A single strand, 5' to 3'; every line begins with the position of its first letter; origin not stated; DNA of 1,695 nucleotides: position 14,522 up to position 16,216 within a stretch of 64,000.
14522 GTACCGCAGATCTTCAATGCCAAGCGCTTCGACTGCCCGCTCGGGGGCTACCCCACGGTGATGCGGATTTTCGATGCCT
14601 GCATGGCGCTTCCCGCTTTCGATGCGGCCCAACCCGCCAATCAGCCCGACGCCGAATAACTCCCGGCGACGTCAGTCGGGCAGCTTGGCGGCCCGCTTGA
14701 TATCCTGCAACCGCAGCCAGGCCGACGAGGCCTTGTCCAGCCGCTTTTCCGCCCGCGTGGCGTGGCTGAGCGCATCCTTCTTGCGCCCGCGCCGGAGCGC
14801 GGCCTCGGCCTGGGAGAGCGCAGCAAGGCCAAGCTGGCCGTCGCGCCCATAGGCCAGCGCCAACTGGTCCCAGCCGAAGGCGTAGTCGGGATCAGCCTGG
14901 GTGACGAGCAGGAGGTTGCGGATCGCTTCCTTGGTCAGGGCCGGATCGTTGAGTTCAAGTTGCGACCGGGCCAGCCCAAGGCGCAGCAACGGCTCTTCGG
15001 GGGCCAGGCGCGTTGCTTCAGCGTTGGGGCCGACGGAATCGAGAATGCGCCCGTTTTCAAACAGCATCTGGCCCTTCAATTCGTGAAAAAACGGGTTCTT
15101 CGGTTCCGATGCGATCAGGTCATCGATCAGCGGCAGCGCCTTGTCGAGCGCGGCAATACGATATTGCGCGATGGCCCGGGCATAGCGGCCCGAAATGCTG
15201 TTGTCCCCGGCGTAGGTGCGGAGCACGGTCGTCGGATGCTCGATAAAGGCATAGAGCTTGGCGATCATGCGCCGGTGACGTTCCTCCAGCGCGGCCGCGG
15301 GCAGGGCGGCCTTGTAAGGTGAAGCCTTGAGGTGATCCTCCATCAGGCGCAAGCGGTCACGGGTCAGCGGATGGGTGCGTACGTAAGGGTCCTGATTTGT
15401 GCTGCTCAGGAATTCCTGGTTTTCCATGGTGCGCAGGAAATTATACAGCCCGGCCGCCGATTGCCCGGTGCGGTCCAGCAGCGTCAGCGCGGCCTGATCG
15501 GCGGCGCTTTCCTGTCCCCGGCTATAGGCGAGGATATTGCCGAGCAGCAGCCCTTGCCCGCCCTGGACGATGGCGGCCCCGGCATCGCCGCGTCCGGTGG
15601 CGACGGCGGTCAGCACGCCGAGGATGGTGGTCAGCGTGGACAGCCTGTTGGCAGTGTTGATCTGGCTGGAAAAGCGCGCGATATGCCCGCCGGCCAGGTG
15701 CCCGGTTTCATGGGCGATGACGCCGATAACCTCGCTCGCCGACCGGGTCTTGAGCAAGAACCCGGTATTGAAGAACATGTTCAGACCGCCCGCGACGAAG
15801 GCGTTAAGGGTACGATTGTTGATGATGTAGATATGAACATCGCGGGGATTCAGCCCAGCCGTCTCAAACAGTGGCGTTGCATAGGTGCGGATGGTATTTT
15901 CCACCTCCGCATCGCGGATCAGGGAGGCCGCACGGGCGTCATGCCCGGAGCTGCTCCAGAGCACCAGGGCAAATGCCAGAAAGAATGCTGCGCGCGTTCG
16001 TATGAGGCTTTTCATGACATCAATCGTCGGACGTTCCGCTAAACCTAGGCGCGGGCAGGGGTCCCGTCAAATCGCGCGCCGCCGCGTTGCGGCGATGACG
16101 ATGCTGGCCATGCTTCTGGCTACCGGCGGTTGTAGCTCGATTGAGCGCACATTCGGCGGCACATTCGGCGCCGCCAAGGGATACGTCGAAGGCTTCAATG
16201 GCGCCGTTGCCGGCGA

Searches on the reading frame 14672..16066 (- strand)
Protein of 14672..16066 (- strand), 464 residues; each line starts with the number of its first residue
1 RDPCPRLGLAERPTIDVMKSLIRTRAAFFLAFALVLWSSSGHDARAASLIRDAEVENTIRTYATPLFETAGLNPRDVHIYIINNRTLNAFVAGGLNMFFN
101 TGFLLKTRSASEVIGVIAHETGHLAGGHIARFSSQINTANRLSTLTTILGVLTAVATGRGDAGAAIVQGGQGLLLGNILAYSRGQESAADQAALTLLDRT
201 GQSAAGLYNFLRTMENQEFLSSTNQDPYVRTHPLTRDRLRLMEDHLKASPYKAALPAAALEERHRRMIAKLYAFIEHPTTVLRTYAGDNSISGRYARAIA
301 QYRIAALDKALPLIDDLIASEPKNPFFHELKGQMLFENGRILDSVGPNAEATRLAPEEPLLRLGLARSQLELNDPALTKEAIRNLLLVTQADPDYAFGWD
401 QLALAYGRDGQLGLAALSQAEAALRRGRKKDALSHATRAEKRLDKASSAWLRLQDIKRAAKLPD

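Call 17: search_protein_families(library=pfam, proteins=[window:14672-16066:-], max_evalue=0.001)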
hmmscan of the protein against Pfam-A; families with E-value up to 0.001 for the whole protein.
window:14672-16066:- (464 aa): 2 families
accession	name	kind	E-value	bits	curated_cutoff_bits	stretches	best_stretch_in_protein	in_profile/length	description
PF01435.24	Peptidase_M48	-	2.7e-25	89.7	20.3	1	53-241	5-181/186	Peptidase family M48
PF13431.12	TPR_17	-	3.5e-05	24.2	24.4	0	390-413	7-30/34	Tetratricopeptide repeat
